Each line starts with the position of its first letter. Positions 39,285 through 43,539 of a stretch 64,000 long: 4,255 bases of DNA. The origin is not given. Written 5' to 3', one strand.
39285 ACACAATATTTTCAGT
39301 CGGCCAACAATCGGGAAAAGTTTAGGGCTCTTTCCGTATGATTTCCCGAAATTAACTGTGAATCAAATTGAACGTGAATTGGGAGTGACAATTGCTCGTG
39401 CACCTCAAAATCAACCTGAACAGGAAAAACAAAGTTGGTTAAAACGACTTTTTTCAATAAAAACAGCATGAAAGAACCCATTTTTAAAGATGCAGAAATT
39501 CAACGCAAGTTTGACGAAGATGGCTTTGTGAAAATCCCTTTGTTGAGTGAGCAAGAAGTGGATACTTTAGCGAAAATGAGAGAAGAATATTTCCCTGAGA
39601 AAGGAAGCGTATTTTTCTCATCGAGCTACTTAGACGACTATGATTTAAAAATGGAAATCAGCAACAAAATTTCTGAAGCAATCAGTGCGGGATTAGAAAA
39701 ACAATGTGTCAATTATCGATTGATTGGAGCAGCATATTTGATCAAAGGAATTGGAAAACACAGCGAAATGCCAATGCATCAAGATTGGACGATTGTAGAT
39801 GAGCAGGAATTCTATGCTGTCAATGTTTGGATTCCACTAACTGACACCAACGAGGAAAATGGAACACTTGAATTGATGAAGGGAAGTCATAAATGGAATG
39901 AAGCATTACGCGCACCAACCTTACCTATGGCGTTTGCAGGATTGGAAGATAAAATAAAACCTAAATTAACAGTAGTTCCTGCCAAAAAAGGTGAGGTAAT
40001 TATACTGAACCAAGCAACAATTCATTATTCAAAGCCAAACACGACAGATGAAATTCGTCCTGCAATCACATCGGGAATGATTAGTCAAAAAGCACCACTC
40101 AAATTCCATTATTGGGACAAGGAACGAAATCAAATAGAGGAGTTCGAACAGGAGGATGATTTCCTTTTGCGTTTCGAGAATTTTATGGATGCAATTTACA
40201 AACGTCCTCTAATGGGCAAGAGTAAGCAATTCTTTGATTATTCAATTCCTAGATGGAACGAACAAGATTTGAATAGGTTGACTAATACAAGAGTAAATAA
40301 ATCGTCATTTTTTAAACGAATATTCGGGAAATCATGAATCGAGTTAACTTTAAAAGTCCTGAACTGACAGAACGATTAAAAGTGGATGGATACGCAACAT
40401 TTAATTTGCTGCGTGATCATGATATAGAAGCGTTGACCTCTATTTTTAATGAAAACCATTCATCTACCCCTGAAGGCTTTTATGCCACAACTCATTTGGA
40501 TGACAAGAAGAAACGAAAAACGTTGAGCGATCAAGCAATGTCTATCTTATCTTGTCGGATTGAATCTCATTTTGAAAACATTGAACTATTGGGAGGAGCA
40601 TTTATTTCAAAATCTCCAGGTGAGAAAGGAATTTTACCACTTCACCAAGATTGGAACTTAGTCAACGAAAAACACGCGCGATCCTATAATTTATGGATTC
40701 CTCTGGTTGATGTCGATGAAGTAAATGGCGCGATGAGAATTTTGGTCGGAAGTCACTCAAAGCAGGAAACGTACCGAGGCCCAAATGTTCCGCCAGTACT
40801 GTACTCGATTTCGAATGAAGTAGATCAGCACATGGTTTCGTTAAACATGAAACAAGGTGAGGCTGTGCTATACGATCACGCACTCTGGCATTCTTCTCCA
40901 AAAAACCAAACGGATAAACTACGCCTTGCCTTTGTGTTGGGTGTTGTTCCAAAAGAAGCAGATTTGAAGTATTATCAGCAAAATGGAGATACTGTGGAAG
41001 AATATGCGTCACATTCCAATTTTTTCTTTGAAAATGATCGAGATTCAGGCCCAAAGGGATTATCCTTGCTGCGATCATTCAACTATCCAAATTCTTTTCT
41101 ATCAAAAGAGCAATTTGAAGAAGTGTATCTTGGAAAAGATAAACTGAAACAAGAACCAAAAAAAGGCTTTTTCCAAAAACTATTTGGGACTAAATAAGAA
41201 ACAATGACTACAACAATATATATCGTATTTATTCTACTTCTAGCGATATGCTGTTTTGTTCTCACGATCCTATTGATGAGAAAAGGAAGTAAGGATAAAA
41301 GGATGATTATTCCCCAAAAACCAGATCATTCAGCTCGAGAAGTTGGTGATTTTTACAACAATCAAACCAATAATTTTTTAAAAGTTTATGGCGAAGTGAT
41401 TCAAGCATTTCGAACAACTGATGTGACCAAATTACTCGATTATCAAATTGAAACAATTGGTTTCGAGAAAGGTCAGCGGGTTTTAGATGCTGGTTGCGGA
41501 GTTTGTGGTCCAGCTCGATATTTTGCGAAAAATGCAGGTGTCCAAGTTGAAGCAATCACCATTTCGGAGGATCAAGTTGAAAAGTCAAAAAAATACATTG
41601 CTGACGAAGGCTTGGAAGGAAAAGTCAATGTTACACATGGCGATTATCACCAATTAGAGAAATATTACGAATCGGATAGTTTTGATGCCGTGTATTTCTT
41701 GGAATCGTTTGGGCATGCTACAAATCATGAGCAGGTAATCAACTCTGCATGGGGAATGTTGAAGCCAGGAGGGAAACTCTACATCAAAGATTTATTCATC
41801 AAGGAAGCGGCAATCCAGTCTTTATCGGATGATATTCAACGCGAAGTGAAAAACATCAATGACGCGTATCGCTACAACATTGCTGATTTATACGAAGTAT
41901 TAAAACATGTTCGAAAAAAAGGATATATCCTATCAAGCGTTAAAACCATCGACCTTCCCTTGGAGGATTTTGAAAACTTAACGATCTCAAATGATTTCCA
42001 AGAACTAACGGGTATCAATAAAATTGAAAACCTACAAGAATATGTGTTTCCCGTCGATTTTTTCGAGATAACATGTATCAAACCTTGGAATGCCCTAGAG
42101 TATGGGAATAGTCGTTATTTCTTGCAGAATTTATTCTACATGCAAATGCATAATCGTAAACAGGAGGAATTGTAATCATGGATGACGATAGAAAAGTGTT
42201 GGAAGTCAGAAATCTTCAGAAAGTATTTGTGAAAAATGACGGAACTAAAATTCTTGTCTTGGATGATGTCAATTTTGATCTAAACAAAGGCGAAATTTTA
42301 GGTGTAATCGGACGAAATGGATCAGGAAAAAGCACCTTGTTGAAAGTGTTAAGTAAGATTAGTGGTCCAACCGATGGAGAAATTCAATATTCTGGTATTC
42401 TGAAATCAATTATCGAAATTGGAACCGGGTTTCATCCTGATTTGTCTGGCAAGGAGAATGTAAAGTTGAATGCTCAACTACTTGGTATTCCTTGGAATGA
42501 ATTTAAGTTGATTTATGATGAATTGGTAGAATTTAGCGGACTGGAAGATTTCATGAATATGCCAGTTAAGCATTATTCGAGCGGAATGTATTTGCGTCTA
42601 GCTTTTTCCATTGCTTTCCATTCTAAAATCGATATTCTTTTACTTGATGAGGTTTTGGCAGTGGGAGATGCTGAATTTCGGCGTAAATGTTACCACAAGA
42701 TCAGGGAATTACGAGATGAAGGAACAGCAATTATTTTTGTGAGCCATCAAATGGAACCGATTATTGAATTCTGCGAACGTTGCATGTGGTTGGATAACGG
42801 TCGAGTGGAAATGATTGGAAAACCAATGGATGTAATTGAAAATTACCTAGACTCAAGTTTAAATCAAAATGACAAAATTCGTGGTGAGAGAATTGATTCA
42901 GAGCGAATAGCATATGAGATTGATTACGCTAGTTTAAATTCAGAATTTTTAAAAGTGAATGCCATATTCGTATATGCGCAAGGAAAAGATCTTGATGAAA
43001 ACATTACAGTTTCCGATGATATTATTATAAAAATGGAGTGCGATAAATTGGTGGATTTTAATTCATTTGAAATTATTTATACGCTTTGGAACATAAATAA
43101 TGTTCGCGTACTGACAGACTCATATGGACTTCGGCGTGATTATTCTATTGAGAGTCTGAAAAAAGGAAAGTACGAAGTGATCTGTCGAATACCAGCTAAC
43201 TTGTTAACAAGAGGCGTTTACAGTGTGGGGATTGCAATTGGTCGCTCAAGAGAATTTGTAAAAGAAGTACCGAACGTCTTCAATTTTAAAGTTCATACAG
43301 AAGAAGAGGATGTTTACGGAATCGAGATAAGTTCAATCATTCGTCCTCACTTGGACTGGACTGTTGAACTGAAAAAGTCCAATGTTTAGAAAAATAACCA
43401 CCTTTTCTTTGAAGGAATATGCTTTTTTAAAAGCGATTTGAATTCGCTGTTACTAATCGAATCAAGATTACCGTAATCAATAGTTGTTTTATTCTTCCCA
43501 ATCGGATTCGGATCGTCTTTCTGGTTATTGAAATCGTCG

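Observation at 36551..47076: Nine PhyH-type Fe(II)/2OG dioxygenase domains built around an ABC (wzm/wzt) glycan exporter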

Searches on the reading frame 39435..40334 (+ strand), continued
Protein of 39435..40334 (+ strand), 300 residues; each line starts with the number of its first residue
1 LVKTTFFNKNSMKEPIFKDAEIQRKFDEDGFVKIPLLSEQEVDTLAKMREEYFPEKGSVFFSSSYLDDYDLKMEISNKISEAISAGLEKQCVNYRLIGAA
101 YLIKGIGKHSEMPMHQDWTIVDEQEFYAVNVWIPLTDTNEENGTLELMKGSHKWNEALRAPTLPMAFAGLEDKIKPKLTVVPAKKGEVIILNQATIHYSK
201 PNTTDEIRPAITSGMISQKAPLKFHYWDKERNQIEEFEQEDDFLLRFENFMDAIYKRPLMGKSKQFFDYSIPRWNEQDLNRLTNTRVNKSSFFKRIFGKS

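Call 77: search_protein_families(library=ncbifam, proteins=[L046:7900-9159:+, L046:6675-7535:+, L046:16264-17757:+, L046:17790-18719:+, L046:9165-10001:+, L046:18729-19709:+], max_evalue=0.00001)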
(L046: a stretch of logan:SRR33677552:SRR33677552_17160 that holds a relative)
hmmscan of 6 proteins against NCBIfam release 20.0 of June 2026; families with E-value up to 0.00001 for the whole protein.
L046:7900-9159:+ (419 aa): 17 families
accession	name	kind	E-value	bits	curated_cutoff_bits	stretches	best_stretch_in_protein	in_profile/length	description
TIGR03467.1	HpnE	equivalog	4.1e-15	56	283.05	1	24-61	1-40/430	hydroxysqualene dehydroxylase HpnE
NF053556.1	prodigi_MAP_PigB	equivalog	3.1e-13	49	850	1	19-75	152-208/659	prodigiosin MAP biosynthesis oxidoreductase PigB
NF005560.0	PRK07233.1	equivalog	3e-11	42.8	252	1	24-112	3-97/435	hypothetical protein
NF008841.0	PRK11883.1-1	equivalog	5.1e-08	32.2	517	0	23-75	5-62/453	protoporphyrinogen oxidase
TIGR01813.1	flavo_cyto_c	subfamily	2.1e-07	30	285.45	1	23-61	1-42/444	flavocytochrome c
TIGR00031.1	UDP-GALP_mutase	equivalog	4.7e-07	29.1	303.75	0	22-61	2-43/378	UDP-galactopyranose mutase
NF053546.1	violacein_VioA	equivalog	5.5e-07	29.2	600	0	23-74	1-58/411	flavin-dependent violacein biosynthesis tryptophan-2 monooxygenase VioA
NF004991.0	PRK06370.1-3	subfamily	7.2e-07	28.1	620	0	17-60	31-75/509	FAD-containing oxidoreductase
TIGR01350.1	lipoamide_DH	equivalog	8.3e-07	28.1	408.8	0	22-59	2-40/461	dihydrolipoyl dehydrogenase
TIGR02731.1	phytoene_desat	equivalog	8.9e-07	28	569.4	0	24-91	2-76/453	15-cis-phytoene desaturase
NF041087.1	bile_acid_BaiCD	equivalog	1e-06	27.2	825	0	22-64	381-425/642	bile acid Fe-S flavoenzyme BaiCD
NF045599.1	bili_reduct_long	exception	2.8e-06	25.9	750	1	20-140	380-501/641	bilirubin reductase, long form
NF009477.0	PRK12843.1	equivalog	3.1e-06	25.9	758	0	19-57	14-54/578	FAD-dependent oxidoreductase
NF004943.0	PRK06292.2-1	equivalog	3.5e-06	26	432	0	20-59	2-43/456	dihydrolipoyl dehydrogenase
NF053717.1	VnlPnlRedVprA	equivalog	5.4e-06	25.5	600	0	19-57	4-44/481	vinyl phenol reductase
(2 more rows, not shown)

L046:6675-7535:+ (286 aa): 3 families
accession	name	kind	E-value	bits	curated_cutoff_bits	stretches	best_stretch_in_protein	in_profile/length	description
TIGR03440.2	egtB_TIGR03440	equivalog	1.3e-12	47.5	360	1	124-243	267-363/413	ergothioneine biosynthesis protein EgtB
NF041186.1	SenA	equivalog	3.4e-12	46.4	420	1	123-237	263-324/382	selenoneine synthase SenA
TIGR03525.2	GldK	equivalog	1.6e-08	34.3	350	1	144-233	233-337/408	T9SS ring complex lipoprotein PorK/GldK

L046:16264-17757:+ (497 aa): 2 families
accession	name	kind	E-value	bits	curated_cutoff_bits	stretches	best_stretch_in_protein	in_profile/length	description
TIGR03606.1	non_repeat_PQQ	subfamily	2.6e-33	115.5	434.55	1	160-374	32-271/454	glucose/sorbosone family PQQ-dependent dehydrogenase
TIGR00782.1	ccoP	equivalog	3e-06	26.8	179.95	1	49-116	204-278/285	cytochrome-c oxidase, cbb3-type subunit III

L046:17790-18719:+ (309 aa): 16 families
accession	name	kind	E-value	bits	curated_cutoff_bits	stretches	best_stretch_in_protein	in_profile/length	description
NF040703.1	cyclopro_CfaB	exception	1.2e-14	54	650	1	61-185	147-270/393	C17 cyclopropane fatty acid synthase CfaB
NF041675.1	sarc_dimgly_tmase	equivalog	4.9e-14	52.9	550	1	70-180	63-171/278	sarcosine/dimethylglycine N-methyltransferase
NF043040.1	corrin_prot_MT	hypoth_equivalog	3e-13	49.7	180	1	43-181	12-150/216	corrinoid protein-associated methyltransferase CpaM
NF008686.0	PRK11705.1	equivalog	4.6e-13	49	400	1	17-179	109-266/383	cyclopropane fatty acyl phospholipid synthase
NF053839.1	CPFASynBruc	equivalog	2.3e-12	46.6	600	1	70-176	171-274/410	cyclopropane fatty acid synthase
NF001240.0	PRK00216.1-1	equivalog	2.6e-10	39.8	378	1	63-190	53-179/251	bifunctional demethylmenaquinone methyltransferase/2-methoxy-6-polyprenyl-1,4-benzoquinol methylase UbiE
NF041943.1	GPPMT_Stmyces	equivalog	3.4e-10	40.2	400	1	67-175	70-176/272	geranyl diphosphate 2-C-methyltransferase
TIGR01983.1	UbiG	equivalog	2.3e-09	36.9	102.95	1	70-179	49-152/228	bifunctional 2-polyprenyl-6-hydroxyphenol methylase/3-demethylubiquinol 3-O-methyltransferase UbiG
NF045667.1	MTase_DVU1556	equivalog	7e-09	35.4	155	1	66-228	15-163/213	DVU_1556 family methyltransferase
NF041537.1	ArsM_AhpD_UU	exception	1.3e-08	34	510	1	74-225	77-222/345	arsenite methyltransferase/AhpD domain selenoprotein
NF045882.1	PLipidMtase_Leg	equivalog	1.5e-07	31.5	390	1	29-185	4-150/207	phospholipid N-methyltransferase PmtA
TIGR02021.1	BchM-ChlM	equivalog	2.1e-07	30.6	158.9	1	52-153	35-128/218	magnesium protoporphyrin IX methyltransferase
NF041536.1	ArsM_DUF2284_UU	exception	2.5e-07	29.4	575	1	72-185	75-187/459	arsenite methyltransferase/DUF2284 domain selenoprotein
NF047649.1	MTase_UXPK_star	exception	4.3e-07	29.2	460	1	71-182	75-185/283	methyltransferase/UXPK-star double selenoprotein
TIGR01934.1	MenG_MenH_UbiE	subfamily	6.3e-07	28.9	158.35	1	65-188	31-151/223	ubiquinone/menaquinone biosynthesis methyltransferase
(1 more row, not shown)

L046:9165-10001:+ (278 aa): 4 families
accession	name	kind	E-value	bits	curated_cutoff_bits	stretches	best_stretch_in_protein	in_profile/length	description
NF009513.0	PRK12872.1-3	equivalog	9.5e-10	38.5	288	1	56-235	68-241/293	prenyltransferase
NF010117.0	PRK13591.1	equivalog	7.5e-08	31.8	238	1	45-229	62-241/307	prenyltransferase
NF009521.0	PRK12882.1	equivalog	3.4e-07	29.8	296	1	174-247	165-236/280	geranylgeranylglycerol-phosphate geranylgeranyltransferase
NF009523.0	PRK12884.1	equivalog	5.1e-07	29.2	269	1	23-248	19-238/279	prenyltransferase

L046:18729-19709:+ (326 aa): 0 families

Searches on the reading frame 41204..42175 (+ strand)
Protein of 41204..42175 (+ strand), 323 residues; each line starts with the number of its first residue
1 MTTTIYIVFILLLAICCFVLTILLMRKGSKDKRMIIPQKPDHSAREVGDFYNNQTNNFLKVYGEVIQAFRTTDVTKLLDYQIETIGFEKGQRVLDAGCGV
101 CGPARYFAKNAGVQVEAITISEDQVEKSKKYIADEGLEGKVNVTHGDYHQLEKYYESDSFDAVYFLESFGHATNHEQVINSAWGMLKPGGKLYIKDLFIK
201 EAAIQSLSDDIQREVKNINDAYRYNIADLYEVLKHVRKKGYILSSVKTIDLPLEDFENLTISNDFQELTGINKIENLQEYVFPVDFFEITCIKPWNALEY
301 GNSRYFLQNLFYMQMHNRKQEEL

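Call 5: search_protein_families(library=pfam, proteins=[window:41204-42175:+], max_evalue=0.01)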
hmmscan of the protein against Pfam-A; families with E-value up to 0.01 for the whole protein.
window:41204-42175:+ (323 aa): 11 families
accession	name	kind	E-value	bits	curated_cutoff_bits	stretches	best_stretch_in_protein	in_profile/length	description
PF02353.26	CMAS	-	8.9e-17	61.7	27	1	78-204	51-174/273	Mycolic acid cyclopropane synthetase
PF08241.18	Methyltransf_11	-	3.9e-16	59.9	21.2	1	94-194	1-95/95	Methyltransferase domain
PF13649.12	Methyltransf_25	-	3.5e-15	56.9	27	1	93-190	1-97/97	Methyltransferase domain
PF13847.12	Methyltransf_31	-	1.1e-12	48.3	27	1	88-210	2-125/145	Methyltransferase domain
PF13489.12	Methyltransf_23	-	4.6e-11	43.2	27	1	72-197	7-119/164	Methyltransferase domain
PF08242.18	Methyltransf_12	-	7.6e-11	43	30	1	94-192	1-98/98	Methyltransferase domain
PF01209.24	Ubie_methyltran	-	1.5e-07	31.4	20.1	1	81-194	39-151/233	ubiE/COQ5 methyltransferase family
PF07021.18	MetW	-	0.00022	21.4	21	1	88-180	12-96/193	Methionine biosynthesis protein MetW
PF05175.20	MTS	-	0.00042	20.4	23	1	84-194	26-138/170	Methyltransferase small domain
PF01135.25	PCMT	-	0.00087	19.6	20.3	1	73-193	57-170/210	Protein-L-isoaspartate(D-aspartate) O-methyltransferase (PCMT)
PF20922.3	Anamorsin_N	-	0.0022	18.2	27.1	1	135-201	28-94/163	Anamorsin, N-terminal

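Call 28: search_protein_families(library=ncbifam, proteins=[window:41204-42175:+], max_evalue=0.001)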
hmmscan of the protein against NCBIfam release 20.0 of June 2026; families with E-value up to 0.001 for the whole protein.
window:41204-42175:+ (323 aa): 30 families (the best 25 are shown)
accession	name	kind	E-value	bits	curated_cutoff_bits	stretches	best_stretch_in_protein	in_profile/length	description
NF040703.1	cyclopro_CfaB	exception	1.6e-17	63.4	650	1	78-192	148-261/393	C17 cyclopropane fatty acid synthase CfaB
NF043040.1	corrin_prot_MT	hypoth_equivalog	2.4e-16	59.8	180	1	62-207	15-160/216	corrinoid protein-associated methyltransferase CpaM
NF008686.0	PRK11705.1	equivalog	2.8e-14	53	400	1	78-195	156-266/383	cyclopropane fatty acyl phospholipid synthase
NF041675.1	sarc_dimgly_tmase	equivalog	5e-14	52.9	550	1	91-226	68-205/278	sarcosine/dimethylglycine N-methyltransferase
TIGR01983.1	UbiG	equivalog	6.7e-13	48.5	102.95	1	89-195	49-152/228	bifunctional 2-polyprenyl-6-hydroxyphenol methylase/3-demethylubiquinol 3-O-methyltransferase UbiG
NF053839.1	CPFASynBruc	equivalog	2.5e-12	46.5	600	1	87-198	172-280/410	cyclopropane fatty acid synthase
NF045667.1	MTase_DVU1556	equivalog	1.3e-11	44.4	155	1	76-211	9-130/213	DVU_1556 family methyltransferase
NF001240.0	PRK00216.1-1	equivalog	2.8e-09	36.4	378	1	80-197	54-171/251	bifunctional demethylmenaquinone methyltransferase/2-methoxy-6-polyprenyl-1,4-benzoquinol methylase UbiE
NF008264.0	PRK11036.1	equivalog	5.7e-09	35.8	366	1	62-194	18-147/261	tRNA uridine 5-oxyacetic acid(34) methyltransferase CmoM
TIGR02021.1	BchM-ChlM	equivalog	6.4e-09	35.5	158.9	1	74-171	41-130/218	magnesium protoporphyrin IX methyltransferase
NF041536.1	ArsM_DUF2284_UU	exception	6.9e-09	34.6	575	1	88-211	75-197/459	arsenite methyltransferase/DUF2284 domain selenoprotein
TIGR01934.1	MenG_MenH_UbiE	subfamily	2e-08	33.8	158.35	1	82-203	32-150/223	ubiquinone/menaquinone biosynthesis methyltransferase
NF041943.1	GPPMT_Stmyces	equivalog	4.7e-08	33.2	400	1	87-252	75-230/272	geranyl diphosphate 2-C-methyltransferase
NF041537.1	ArsM_AhpD_UU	exception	5.1e-07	28.8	510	1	88-219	75-201/345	arsenite methyltransferase/AhpD domain selenoprotein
TIGR02752.1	MenG_heptapren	equivalog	6e-07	29.2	419.85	1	82-193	38-148/231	demethylmenaquinone methyltransferase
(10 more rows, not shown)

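Call 31: search_solved_structures(query=window:41204-42175:+, max_evalue=1e-8)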
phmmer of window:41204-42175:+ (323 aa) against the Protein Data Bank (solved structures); distinct sequences matched with E-value up to 1e-8: 10.
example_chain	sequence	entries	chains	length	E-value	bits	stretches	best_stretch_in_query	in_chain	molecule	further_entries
8zc8_A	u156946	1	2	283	6.3e-16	62.2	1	75-201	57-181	MitM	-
21zq_A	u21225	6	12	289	6.7e-16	62.1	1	75-201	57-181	MitM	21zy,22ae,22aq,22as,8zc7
5gm1_A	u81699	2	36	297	2e-15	60.5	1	76-202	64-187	O-methylransferase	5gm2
3bus_A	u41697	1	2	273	7.2e-15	58.7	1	46-202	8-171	Methyltransferase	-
6uv6_A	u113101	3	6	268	2.3e-11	47.2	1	75-214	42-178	D-glucose O-methyltransferase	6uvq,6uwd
4pne_A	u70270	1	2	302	2.3e-10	43.9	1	76-202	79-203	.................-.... protein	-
5wp5_A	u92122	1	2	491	5.7e-10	42.6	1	82-214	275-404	Phosphomethylethanolamine N-methyltransferase 2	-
5wp4_A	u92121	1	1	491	6.4e-10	42.4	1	62-220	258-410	Phosphoethanolamine N-methyltransferase 1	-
2o57_A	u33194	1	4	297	5.4e-09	39.4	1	87-205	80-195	putative sarcosine dimethylglycine methyltransferase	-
4krh_A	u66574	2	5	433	8.2e-09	38.8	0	88-242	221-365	Phosphoethanolamine N-methyltransferase 2 | Phospholethanolamine N-methyltransferase 2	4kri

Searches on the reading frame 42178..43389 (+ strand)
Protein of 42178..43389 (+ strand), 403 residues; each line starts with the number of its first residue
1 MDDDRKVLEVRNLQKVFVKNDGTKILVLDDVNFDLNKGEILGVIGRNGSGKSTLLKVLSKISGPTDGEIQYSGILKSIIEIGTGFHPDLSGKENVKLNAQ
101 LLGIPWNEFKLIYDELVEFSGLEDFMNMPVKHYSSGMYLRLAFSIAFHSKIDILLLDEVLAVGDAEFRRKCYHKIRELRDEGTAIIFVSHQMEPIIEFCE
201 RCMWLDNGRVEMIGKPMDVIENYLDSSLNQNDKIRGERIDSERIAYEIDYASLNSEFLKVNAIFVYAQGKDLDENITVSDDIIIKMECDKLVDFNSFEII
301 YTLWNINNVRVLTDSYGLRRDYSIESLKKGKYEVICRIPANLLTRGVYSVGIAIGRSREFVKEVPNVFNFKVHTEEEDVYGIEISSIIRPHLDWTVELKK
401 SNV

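Call 5: search_protein_families(library=pfam, proteins=[window:42178-43389:+], max_evalue=0.01)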
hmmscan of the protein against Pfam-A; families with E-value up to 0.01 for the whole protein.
window:42178-43389:+ (403 aa): 8 families
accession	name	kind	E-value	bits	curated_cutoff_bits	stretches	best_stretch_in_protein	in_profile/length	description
PF00005.33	ABC_tran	-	5.2e-19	69.6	25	1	28-159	1-135/137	ABC transporter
PF14524.12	Wzt_C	-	1.3e-05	25.7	30.4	1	266-381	18-139/143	Wzt C-terminal domain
PF13304.12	AAA_21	-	2.3e-05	25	27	1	41-63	2-24/304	AAA domain, putative AbiEii toxin, Type IV TA system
PF02463.25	SMC_N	-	0.00027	20.9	40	0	40-57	26-43/220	RecF/RecN/SMC N terminal domain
PF13555.12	AAA_29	-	0.002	18.3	27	1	31-56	15-40/61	P-loop containing region of AAA domain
PF13476.12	AAA_23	-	0.0058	17.7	27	1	29-58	11-39/201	AAA domain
PF03215.21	Rad17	-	0.0095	16.3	23.8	0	36-65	43-72/186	Rad17 P-loop domain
PF13175.12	AAA_15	-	0.0097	16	32.1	1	38-64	24-49/374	AAA ATPase domain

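Call 15: find_encoding_contigs(protein=window:42178-43389:+, flank=10000, max_places=6)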
Protein window:42178-43389:+ (403 aa): no gene with exactly this product is on record in the collection.

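Call 28: search_protein_families(library=ncbifam, proteins=[window:42178-43389:+], max_evalue=0.001)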
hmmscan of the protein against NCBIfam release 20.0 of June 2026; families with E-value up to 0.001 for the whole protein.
window:42178-43389:+ (403 aa): 183 families (the best 25 are shown)
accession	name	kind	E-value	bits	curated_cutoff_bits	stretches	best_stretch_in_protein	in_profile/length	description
NF010065.0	PRK13545.1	equivalog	4.9e-53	180.6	538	1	15-231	26-242/549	teichoic acids export protein ATP-binding subunit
NF050108.1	galactan_ABC_ATP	equivalog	1e-47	162.4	400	1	25-224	42-241/244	galactan export ABC transporter ATP-binding subunit Wzt/RfbE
NF010066.0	PRK13546.1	equivalog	1.6e-47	162.1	320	1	18-225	30-236/264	teichoic acids export ABC transporter ATP-binding subunit TagH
TIGR01188.1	drrA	subfamily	1.7e-32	113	312.45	1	24-233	5-214/302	daunorubicin resistance ABC transporter, ATP-binding protein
TIGR04521.1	ECF_ATPase_2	equivalog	2.2e-27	95.8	330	2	102-222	113-235/279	energy-coupling factor transporter ATPase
NF010060.0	PRK13537.1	equivalog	2.3e-26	92.4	521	1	8-223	16-237/314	nodulation factor ABC transporter ATP-binding protein NodI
TIGR04520.1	ECF_ATPase_1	equivalog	3.2e-26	92.3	315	2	95-222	99-226/269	energy-coupling factor transporter ATPase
TIGR00968.1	3a0106s01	subfamily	1.3e-23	83.8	342.75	1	23-222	11-221/237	sulfate ABC transporter ATP-binding protein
NF006987.0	PRK09452.1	equivalog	1.5e-23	83.1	482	1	4-222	14-238/378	spermidine/putrescine ABC transporter ATP-binding protein PotA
TIGR01186.1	proV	subfamily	1.6e-23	83.4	326.6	1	27-226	8-224/363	betaine/proline/choline family ABC transporter ATP-binding protein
NF040933.2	ABC_arch_GlcV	equivalog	3.2e-23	82.2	450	2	9-72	4-66/357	glucose ABC transporter ATP-binding protein GlcV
NF047568.1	PSM_export_PmtC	equivalog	1e-22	81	375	1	23-210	11-198/290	phenol-soluble modulin export ABC transporter ATP-binding protein PmtC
NF010158.0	PRK13637.1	equivalog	1.1e-22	80.5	390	2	131-222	143-235/287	energy-coupling factor transporter ATPase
NF010170.0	PRK13651.1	equivalog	1.9e-22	79.6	432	2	8-72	3-67/308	cobalt transporter ATP-binding subunit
NF033858.1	ABC2_perm_RbbA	equivalog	2.2e-22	78.8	1050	1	7-230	266-495/909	ribosome-associated ATPase/putative transporter RbbA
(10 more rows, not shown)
